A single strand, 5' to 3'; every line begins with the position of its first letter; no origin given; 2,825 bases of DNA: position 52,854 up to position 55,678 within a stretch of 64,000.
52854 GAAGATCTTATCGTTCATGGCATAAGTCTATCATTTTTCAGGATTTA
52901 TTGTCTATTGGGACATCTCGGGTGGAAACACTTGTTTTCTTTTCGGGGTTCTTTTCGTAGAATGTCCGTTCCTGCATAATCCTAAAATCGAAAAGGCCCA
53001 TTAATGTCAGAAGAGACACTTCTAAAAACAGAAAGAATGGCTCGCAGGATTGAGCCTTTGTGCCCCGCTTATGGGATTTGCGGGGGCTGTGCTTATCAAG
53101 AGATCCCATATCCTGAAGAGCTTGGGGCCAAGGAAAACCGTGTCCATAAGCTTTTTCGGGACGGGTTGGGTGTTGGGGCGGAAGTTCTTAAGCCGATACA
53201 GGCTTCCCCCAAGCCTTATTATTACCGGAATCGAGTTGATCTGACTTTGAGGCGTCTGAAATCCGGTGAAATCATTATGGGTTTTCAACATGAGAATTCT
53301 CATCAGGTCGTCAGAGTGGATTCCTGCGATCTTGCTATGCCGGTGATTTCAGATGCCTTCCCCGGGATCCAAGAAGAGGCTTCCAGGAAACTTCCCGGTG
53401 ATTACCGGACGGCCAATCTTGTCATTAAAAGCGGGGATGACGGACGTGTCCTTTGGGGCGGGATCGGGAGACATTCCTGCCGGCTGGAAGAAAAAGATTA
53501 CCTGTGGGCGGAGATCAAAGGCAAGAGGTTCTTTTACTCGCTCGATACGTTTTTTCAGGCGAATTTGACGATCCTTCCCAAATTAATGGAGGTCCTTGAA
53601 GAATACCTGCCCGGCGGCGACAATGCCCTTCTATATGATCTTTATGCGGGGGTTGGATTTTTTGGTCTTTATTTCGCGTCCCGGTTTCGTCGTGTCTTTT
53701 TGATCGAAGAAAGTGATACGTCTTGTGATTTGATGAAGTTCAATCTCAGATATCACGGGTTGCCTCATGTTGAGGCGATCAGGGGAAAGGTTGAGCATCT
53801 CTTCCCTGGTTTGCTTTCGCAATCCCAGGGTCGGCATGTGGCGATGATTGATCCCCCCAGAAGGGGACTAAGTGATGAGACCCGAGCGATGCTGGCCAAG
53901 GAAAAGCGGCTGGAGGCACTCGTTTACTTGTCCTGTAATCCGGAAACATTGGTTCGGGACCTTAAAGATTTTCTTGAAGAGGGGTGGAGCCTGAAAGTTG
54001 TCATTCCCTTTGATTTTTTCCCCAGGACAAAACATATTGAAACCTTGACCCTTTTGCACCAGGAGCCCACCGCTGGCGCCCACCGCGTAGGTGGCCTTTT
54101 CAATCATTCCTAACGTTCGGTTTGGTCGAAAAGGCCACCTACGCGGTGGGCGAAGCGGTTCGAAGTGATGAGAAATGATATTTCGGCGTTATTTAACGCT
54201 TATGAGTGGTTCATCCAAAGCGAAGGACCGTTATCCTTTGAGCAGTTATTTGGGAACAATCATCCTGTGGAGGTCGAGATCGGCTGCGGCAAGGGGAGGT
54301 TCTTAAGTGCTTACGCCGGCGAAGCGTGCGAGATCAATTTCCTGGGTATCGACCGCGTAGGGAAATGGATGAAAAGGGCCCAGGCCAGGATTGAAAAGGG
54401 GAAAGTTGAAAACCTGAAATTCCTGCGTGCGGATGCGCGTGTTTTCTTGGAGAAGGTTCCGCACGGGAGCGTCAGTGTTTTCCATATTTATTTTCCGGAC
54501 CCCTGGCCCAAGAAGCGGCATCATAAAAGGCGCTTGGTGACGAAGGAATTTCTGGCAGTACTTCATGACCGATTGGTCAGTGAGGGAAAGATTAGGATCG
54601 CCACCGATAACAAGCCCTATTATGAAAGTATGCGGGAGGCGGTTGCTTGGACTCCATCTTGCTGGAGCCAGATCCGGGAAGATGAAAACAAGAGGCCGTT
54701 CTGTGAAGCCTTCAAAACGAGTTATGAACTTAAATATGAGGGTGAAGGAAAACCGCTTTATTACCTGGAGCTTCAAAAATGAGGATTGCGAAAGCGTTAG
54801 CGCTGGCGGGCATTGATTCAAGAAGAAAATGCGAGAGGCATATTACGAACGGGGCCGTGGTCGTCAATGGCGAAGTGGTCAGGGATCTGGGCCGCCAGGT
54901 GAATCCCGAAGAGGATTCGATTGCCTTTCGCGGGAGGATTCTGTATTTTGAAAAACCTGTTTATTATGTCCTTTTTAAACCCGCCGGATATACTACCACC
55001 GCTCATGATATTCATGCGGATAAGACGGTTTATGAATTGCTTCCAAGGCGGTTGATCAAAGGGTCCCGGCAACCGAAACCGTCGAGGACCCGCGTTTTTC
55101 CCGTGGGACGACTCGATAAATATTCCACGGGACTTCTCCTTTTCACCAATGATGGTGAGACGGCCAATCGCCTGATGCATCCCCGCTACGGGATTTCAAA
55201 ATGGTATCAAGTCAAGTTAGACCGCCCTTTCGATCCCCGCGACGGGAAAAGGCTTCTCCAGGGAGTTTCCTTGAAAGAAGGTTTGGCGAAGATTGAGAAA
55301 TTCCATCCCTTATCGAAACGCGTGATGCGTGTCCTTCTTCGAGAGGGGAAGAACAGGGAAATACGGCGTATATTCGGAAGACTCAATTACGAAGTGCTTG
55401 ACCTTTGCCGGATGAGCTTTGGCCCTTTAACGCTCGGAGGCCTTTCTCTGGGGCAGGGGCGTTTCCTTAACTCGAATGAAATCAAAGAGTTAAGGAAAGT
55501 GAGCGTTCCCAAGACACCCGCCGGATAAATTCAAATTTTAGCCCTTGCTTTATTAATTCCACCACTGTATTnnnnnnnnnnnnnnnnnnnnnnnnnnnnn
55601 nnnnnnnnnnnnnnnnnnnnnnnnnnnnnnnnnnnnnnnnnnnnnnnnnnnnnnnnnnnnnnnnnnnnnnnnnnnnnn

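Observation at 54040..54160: REP doublet with 25-bp perfect inverted repeat has replaced the native 3' end of the rlmD-like gene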

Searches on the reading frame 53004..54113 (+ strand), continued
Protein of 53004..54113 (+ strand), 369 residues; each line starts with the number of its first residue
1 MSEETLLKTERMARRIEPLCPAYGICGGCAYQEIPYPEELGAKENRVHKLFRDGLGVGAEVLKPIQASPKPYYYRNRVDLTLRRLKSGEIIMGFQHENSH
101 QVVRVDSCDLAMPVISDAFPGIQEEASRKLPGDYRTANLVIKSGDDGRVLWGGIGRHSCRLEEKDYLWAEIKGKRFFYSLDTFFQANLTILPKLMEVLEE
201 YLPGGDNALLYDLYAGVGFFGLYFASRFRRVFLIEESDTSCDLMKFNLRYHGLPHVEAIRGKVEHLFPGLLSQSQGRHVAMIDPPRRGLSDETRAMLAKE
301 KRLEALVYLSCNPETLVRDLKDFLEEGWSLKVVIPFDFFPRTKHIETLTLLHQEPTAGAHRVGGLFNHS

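Call 30: find_encoding_contigs(protein=P0008, flank=2500, max_places=1)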
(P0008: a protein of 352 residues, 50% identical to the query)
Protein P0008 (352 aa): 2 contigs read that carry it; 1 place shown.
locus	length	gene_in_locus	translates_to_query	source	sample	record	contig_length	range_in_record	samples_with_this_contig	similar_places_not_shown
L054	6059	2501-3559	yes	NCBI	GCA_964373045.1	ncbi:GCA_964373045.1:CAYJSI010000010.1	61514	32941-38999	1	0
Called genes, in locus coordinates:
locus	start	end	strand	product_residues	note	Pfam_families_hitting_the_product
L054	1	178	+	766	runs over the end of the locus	PF00989:PAS, PF13188:PAS_8 (weak), PF08448:PAS_4, PF12860:PAS_7 (weak), PF13426:PAS_9 (weak), PF00512:HisKA, PF02518:HATPase_c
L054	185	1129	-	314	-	PF01073:3Beta_HSD, PF01370:Epimerase, PF02719:Polysacc_synt_2 (weak), PF04321:RmlD_sub_bind, PF16363:GDP_Man_Dehyd, PF07993:NAD_binding_4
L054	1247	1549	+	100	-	-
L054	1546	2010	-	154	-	PF01288:HPPK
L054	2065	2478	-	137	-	PF02152:FolB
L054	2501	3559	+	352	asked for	PF05958:tRNA_U5-meth_tr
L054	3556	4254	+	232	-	PF24675:NpmA, PF02390:Methyltransf_4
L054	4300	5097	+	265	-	PF01479:S4 (weak), PF00849:PseudoU_synth_2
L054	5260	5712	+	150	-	PF22381:Staph_reg_Sar_Rot, PF01047:MarR, PF12802:MarR_2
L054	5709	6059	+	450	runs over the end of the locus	PF02321:OEP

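Call 46: find_encoding_contigs(protein=P0032, flank=2500, max_places=1)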
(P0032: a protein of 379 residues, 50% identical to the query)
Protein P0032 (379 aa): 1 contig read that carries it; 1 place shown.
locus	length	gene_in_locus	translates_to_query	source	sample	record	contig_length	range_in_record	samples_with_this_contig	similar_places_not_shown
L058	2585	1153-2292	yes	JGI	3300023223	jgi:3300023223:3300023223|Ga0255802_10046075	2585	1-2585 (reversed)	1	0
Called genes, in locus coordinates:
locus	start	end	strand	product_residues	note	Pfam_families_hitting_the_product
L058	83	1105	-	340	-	PF00850:Hist_deacetyl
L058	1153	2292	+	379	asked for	PF05958:tRNA_U5-meth_tr, PF03602:Cons_hypoth95 (weak)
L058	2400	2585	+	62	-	?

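Call 65: predict_structure(alignment_id=A1)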
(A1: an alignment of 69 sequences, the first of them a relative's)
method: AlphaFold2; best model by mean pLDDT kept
length: 369 residues; sequences in the alignment: 69
mean_pLDDT: 93.0   pTM: 0.89
mean pLDDT of the five models: 93.0, 92.6, 91.9, 91.9, 91.9
residues with pLDDT >= 90: 323; 70-90: 20; 50-70: 10; < 50: 16
segments of 3 or more residues with pLDDT < 50: 1-3, 360-369
pLDDT, mean of each block of 10 residues (from residue 1): 49 81 88 96 98 97 98 95 97 93 91 96 98 97 98 96 98 98 93 98 96 98 98 98 98 98 98 97 96 98 97 98 98 98 97 76 45
secondary structure, 60 per line:
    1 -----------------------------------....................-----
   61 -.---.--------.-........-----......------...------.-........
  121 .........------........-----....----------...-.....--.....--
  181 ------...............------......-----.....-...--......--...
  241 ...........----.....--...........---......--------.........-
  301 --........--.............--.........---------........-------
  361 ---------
elements in order: H36-55 E77-84 E90-95 E102-104 H113-129 E136-143 E149-152 E167-171 E174-178 H188-201 E208-213 H219-223 E230-235 H238-251 E256-260 H263-273 E277-282 H291-299 E303-310 H313-325 E328-336 E346-353

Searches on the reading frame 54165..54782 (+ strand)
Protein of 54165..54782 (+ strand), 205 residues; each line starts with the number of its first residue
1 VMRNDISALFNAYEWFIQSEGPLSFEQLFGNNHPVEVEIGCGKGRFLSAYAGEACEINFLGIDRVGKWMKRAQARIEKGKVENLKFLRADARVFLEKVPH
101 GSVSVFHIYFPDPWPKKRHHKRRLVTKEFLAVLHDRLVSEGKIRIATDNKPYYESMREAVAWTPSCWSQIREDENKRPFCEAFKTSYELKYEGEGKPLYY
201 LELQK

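Call 10: search_protein_families(library=pfam, proteins=[window:54165-54782:+])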
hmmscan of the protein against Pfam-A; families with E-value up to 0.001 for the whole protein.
window:54165-54782:+ (205 aa): 6 families
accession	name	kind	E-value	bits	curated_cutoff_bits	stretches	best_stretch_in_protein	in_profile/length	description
PF02390.23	Methyltransf_4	-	6.8e-40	136.8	24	1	33-199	2-171/173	Putative methyltransferase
PF13847.12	Methyltransf_31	-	2.1e-07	31.2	27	1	37-93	8-65/145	Methyltransferase domain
PF13649.12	Methyltransf_25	-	3e-06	28.2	27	1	38-107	3-69/97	Methyltransferase domain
PF24675.1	NpmA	-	5.7e-06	26.2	60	1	24-111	15-105/214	16S rRNA (adenine(1408)-N(1))-methyltransferase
PF08241.18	Methyltransf_11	-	5.7e-05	24.1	21.2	1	37-93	1-53/95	Methyltransferase domain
PF08242.18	Methyltransf_12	-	0.00057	21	30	1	37-95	1-59/98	Methyltransferase domain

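Call 26: search_protein_families(library=ncbifam, proteins=[window:54165-54782:+])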
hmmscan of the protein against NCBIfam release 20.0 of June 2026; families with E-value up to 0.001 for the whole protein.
window:54165-54782:+ (205 aa): 6 families
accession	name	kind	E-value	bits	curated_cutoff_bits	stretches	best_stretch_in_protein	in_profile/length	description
TIGR00091.1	TIGR00091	equivalog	4.3e-42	143.7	112.65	1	22-204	6-191/194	tRNA (guanosine(46)-N7)-methyltransferase TrmB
NF001080.0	PRK00121.2-2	equivalog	4.7e-32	111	132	1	26-203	40-220/224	tRNA (guanosine(46)-N7)-methyltransferase TrmB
NF010719.0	PRK14121.1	equivalog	2e-21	76.5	402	1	26-175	115-263/396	tRNA (guanosine(46)-N7)-methyltransferase TrmB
NF002421.0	PRK01544.1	equivalog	8.4e-15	54.5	567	1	24-187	339-501/524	bifunctional peptide chain release factor N(5)-glutamine methyltransferase PrmC/tRNA (guanosine(46)-N7)-methyltransferase TrmB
TIGR04543.1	ketoArg_3Met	equivalog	0.00029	20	425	1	37-100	154-218/336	2-ketoarginine methyltransferase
NF050150.1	RiPP_MTase_ApyS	equivalog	0.00031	20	400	1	38-100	147-210/323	RiPP biosynthesis methyltransferase ApyS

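Call 31: find_encoding_contigs(protein=window:54165-54782:+, flank=5000, max_places=4)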
Protein window:54165-54782:+ (205 aa): no gene with exactly this product is on record in the collection.

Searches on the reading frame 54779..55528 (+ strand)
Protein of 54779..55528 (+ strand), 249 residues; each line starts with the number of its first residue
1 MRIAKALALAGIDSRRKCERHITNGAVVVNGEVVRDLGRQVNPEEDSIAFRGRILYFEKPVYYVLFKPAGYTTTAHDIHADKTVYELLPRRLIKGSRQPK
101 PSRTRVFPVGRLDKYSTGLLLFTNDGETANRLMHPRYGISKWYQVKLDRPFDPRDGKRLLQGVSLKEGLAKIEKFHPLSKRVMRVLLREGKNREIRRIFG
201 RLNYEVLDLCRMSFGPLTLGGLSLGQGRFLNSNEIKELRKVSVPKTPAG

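Call 26: search_protein_families(library=ncbifam, proteins=[window:54779-55528:+])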
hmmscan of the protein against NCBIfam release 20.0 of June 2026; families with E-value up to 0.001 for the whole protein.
window:54779-55528:+ (249 aa): 6 families
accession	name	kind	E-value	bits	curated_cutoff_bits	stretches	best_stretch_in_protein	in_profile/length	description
TIGR00093.1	TIGR00093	subfamily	4.5e-35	120.8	109.3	1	67-231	2-160/161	pseudouridine synthase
NF007784.0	PRK10475.1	equivalog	2e-28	99.2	318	1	1-240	7-234/290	23S rRNA pseudouridine(2604) synthase RluF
NF007976.1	PRK10700.1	equivalog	7.1e-28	97.5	290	1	3-240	5-242/291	23S rRNA pseudouridine(2605) synthase RluB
NF008097.0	PRK10839.1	equivalog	5.3e-26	91.7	275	1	1-237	1-229/232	16S rRNA pseudouridine(516) synthase RsuA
NF008487.1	PRK11394.1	equivalog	2.2e-09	37.2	284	1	105-168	60-123/206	23S rRNA pseudouridine(2457) synthase RluE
TIGR00005.1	rluA_subfam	subfamily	5.2e-06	26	192.7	1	14-132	20-146/298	RluA family pseudouridine synthase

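Call 33: find_encoding_contigs(protein=window:54779-55528:+, flank=6000, max_places=5)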
Protein window:54779-55528:+ (249 aa): 1 contig read that carries it; 1 place shown.
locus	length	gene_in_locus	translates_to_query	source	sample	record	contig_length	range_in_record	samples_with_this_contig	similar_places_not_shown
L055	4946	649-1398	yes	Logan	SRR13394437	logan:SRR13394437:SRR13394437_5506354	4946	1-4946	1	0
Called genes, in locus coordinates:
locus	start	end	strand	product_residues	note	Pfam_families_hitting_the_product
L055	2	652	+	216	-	?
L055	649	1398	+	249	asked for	PF01479:S4, PF00849:PseudoU_synth_2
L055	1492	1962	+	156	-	PF22381:Staph_reg_Sar_Rot, PF01047:MarR, PF12802:MarR_2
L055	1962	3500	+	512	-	PF02321:OEP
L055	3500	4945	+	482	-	?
